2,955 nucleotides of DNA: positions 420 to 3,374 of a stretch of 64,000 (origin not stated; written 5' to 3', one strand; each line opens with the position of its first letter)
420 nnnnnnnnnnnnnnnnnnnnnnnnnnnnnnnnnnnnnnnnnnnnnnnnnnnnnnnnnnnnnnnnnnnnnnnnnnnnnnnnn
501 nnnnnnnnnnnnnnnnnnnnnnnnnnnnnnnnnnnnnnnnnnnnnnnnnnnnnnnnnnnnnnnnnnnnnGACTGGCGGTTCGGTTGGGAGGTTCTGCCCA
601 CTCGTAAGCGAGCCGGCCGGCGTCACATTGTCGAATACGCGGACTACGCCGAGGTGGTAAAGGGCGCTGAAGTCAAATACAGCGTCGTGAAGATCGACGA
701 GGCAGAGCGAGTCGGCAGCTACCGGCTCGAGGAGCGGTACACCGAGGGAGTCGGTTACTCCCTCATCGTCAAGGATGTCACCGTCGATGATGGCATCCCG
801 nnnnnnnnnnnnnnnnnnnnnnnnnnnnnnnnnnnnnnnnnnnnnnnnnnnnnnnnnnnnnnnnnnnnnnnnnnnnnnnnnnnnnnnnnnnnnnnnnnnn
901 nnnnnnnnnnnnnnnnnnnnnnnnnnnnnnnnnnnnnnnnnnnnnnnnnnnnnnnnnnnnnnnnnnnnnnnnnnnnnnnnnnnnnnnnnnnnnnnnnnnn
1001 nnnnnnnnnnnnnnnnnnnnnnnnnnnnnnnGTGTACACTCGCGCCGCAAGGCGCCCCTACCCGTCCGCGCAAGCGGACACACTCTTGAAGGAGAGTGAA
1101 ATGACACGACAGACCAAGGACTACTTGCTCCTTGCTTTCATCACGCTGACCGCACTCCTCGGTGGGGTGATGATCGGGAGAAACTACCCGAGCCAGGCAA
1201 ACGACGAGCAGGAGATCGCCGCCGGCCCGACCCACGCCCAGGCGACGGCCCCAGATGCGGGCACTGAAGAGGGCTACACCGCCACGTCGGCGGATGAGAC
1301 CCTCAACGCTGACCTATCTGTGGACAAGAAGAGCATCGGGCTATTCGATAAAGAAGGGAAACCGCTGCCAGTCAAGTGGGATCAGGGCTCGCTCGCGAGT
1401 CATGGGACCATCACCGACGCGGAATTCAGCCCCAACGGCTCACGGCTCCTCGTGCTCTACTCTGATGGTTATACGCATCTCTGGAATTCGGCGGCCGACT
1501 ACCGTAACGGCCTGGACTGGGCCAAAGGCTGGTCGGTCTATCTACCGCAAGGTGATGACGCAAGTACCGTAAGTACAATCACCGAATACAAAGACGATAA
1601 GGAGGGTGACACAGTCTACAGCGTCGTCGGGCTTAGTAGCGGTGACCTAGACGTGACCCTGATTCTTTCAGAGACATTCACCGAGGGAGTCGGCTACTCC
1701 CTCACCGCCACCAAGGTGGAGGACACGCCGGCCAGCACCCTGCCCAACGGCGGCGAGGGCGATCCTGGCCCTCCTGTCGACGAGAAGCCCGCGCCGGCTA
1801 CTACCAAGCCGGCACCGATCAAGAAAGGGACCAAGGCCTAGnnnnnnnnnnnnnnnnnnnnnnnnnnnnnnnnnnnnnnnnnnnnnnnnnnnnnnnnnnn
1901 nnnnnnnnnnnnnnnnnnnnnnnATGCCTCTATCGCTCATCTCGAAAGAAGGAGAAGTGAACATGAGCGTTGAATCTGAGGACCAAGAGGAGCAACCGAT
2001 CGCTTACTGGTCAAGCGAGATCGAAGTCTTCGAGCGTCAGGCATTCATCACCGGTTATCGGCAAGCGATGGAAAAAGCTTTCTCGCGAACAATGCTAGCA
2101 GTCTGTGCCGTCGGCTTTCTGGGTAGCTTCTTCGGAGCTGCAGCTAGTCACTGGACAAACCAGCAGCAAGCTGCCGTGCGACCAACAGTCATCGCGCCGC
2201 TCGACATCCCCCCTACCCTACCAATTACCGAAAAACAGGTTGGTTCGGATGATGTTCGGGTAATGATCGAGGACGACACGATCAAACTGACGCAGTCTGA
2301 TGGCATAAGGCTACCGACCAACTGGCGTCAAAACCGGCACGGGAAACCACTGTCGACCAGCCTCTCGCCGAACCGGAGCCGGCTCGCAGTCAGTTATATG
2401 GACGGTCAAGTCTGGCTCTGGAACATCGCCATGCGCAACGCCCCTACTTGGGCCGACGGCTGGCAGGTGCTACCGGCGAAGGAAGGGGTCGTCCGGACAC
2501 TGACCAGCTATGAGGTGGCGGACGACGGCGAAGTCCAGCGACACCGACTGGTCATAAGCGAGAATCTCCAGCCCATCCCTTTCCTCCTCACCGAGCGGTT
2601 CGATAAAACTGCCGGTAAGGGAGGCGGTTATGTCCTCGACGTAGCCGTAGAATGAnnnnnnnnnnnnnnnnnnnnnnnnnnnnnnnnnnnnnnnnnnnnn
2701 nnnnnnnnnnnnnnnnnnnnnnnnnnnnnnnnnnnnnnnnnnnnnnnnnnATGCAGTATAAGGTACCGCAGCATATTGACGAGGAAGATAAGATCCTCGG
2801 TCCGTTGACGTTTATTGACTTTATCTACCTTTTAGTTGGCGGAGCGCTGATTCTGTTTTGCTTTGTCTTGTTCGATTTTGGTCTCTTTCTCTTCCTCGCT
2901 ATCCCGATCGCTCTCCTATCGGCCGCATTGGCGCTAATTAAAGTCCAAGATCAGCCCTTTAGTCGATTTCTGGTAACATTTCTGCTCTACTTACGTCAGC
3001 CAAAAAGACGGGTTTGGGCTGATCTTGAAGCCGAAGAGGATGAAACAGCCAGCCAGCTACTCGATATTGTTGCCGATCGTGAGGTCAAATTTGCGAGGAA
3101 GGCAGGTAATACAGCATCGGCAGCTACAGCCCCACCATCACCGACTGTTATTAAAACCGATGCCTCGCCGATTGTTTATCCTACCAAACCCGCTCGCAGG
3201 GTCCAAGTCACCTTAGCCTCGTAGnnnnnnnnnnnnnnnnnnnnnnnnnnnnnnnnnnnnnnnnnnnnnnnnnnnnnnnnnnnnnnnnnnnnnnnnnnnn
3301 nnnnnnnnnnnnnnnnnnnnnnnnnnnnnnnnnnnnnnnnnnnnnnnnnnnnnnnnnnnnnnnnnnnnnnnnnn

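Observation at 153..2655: GC-rich tandem triplet of membrane-anchored paralogs, each with a single WD40-like motif and its own promoter and terminator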

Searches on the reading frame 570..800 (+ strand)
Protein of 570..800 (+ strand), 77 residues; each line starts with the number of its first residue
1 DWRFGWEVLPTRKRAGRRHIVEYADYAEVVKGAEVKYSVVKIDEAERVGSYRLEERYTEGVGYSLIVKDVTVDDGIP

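Call 39: find_homologous_proteins(query=A4, max_evalue=10)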
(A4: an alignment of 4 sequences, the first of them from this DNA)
Query A4 (4 sequences): 150 candidates shared short words with the query, none scored E <= 10.

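Call 64: search_protein_families(library=pfam, proteins=[window:570-800:+], max_evalue=10)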
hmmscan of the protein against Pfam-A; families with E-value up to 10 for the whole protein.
seq(77 aa): 1 family
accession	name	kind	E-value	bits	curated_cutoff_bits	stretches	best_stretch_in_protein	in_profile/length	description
PF11530.13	Pilin_PilX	-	0.12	12.7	25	1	35-75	56-97/127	Minor type IV pilin, PilX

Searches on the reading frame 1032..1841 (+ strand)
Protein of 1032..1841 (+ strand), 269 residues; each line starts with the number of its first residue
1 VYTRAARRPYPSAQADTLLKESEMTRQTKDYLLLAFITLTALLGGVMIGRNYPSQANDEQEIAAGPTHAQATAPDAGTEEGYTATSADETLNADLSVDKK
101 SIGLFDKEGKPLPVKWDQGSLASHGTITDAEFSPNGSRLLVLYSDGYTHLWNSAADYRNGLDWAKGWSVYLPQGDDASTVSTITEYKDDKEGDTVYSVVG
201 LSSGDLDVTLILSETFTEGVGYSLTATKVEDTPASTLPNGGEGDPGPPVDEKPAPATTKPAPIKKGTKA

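Call 5: search_protein_families(library=pfam, proteins=[window:1032-1841:+], max_evalue=1)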
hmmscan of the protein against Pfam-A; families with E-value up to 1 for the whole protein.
window:1032-1841:+ (269 aa): 3 families
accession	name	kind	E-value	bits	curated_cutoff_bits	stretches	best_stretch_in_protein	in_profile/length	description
PF00400.38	WD40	-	0.021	15.8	27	1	119-152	5-39/39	WD domain, G-beta repeat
PF18975.6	DUF5711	-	0.14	11.8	26.3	1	98-144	115-159/344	Family of unknown function (DUF5711)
PF12894.13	ANAPC4_WD40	-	0.24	12.1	22.9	1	122-153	36-67/91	Anaphase-promoting complex subunit 4 WD40 domain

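Call 6: search_protein_families(library=ncbifam, proteins=[window:1032-1841:+], max_evalue=1)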
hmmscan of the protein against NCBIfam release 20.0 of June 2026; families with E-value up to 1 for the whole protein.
window:1032-1841:+ (269 aa): 1 family
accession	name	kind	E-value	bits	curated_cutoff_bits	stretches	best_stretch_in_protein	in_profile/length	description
NF041121.1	SAV_2336_NTERM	domain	0.095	11.6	200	1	129-167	218-256/475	SAV_2336 N-terminal domain-related protein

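Call 57: search_protein_families(library=padloc, proteins=[window:1101-1841:+], max_evalue=1)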
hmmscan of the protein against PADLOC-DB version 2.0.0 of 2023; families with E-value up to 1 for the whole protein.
window:1101-1841:+ (246 aa): 0 families

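Call 58: search_protein_families(library=phrogs, proteins=[window:1101-1841:+], max_evalue=1)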
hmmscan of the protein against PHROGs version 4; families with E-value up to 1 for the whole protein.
window:1101-1841:+ (246 aa): 1 family
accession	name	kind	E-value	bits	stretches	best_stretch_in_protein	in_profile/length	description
phrog_31759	-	unknown function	0.23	12.4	1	74-103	27-54/67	-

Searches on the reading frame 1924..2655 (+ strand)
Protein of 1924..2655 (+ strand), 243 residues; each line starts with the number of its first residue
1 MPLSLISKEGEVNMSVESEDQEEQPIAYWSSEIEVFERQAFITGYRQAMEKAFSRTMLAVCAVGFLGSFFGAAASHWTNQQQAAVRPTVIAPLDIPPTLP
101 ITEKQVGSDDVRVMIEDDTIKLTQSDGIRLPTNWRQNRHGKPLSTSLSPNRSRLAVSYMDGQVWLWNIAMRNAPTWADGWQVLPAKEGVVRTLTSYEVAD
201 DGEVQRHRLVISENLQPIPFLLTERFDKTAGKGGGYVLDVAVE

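Call 5: search_protein_families(library=pfam, proteins=[window:1924-2655:+], max_evalue=1)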
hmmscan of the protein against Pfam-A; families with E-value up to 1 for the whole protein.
window:1924-2655:+ (243 aa): 4 families
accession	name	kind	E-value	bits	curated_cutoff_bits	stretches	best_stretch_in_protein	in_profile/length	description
PF24817.1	WD40_WDHD1_1st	-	0.00047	19.9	109.9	1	116-191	106-177/291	WDHD1 first WD40 domain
PF18975.6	DUF5711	-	0.017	14.8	26.3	1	99-160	94-160/344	Family of unknown function (DUF5711)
PF25173.1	Beta-prop_WDR3_1st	-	0.073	13.2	154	1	144-172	34-62/184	WDR3 first beta-propeller domain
PF00400.38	WD40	-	0.1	13.6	27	1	145-167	15-39/39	WD domain, G-beta repeat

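Call 6: search_protein_families(library=ncbifam, proteins=[window:1924-2655:+], max_evalue=1)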
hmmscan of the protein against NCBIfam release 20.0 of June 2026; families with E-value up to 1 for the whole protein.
window:1924-2655:+ (243 aa): 0 families

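Call 57: search_protein_families(library=padloc, proteins=[window:1963-2655:+], max_evalue=1)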
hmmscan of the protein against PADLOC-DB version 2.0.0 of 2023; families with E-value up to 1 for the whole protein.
window:1963-2655:+ (230 aa): 0 families

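Call 58: search_protein_families(library=phrogs, proteins=[window:1963-2655:+], max_evalue=1)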
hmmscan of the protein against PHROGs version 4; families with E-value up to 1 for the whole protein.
window:1963-2655:+ (230 aa): 0 families

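Call 61: predict_structure(alignment_id=A6)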
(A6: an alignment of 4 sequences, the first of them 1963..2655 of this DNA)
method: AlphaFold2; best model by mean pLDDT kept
length: 230 residues; sequences in the alignment: 4
mean_pLDDT: 66.6   pTM: 0.59
mean pLDDT of the five models: 66.6, 65.6, 65.5, 64.9, 63.8
residues with pLDDT >= 90: 41; 70-90: 76; 50-70: 33; < 50: 80
segments of 3 or more residues with pLDDT < 50: 1-3, 8-26, 42-94
pLDDT, mean of each block of 10 residues (from residue 1): 47 41 49 53 46 38 35 35 39 62 86 82 75 88 93 83 79 90 80 88 90 73 81
secondary structure, 60 per line:
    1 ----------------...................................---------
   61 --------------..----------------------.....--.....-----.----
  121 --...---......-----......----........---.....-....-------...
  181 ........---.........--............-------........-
elements in order: H17-51 E99-103 E106-110 E129-134 E140-145 E150-154 H161-165 E167-170 E178-188 E192-200 E203-214 E222-229

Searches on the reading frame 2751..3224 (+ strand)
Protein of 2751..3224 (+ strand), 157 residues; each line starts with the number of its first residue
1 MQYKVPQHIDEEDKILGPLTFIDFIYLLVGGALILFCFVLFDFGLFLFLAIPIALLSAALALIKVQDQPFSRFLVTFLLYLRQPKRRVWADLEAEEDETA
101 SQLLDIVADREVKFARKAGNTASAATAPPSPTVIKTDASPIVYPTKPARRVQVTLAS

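Call 5: search_protein_families(library=pfam, proteins=[window:2751-3224:+], max_evalue=1)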
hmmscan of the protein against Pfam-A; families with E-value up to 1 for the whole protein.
window:2751-3224:+ (157 aa): 3 families
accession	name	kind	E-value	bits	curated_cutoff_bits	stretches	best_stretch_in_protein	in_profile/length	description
PF12666.12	PrgI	-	1.3e-09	38.9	27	1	4-89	1-91/91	PrgI family protein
PF17332.7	DUF5592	-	0.016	16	26.7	1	3-85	1-82/89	Family of unknown function (DUF5592)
PF12648.12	TcpE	-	0.11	13.4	29.9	1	18-86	23-93/100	TcpE family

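Call 6: search_protein_families(library=ncbifam, proteins=[window:2751-3224:+], max_evalue=1)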
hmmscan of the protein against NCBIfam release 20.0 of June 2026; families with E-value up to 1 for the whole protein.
window:2751-3224:+ (157 aa): 3 families
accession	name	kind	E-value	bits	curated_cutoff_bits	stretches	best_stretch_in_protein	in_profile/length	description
NF042935.1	SCO6880_fam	subfamily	0.0026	16.8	60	1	13-86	11-83/477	SCO6880 family protein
TIGR02762.1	TraL_TIGR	equivalog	0.01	16.4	30.95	1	2-69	2-64/95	type IV conjugative transfer system protein TraL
NF008407.0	PRK11228.1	equivalog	0.021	13.7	396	1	28-85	7-61/330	iron-dicitrate ABC transporter permease FecC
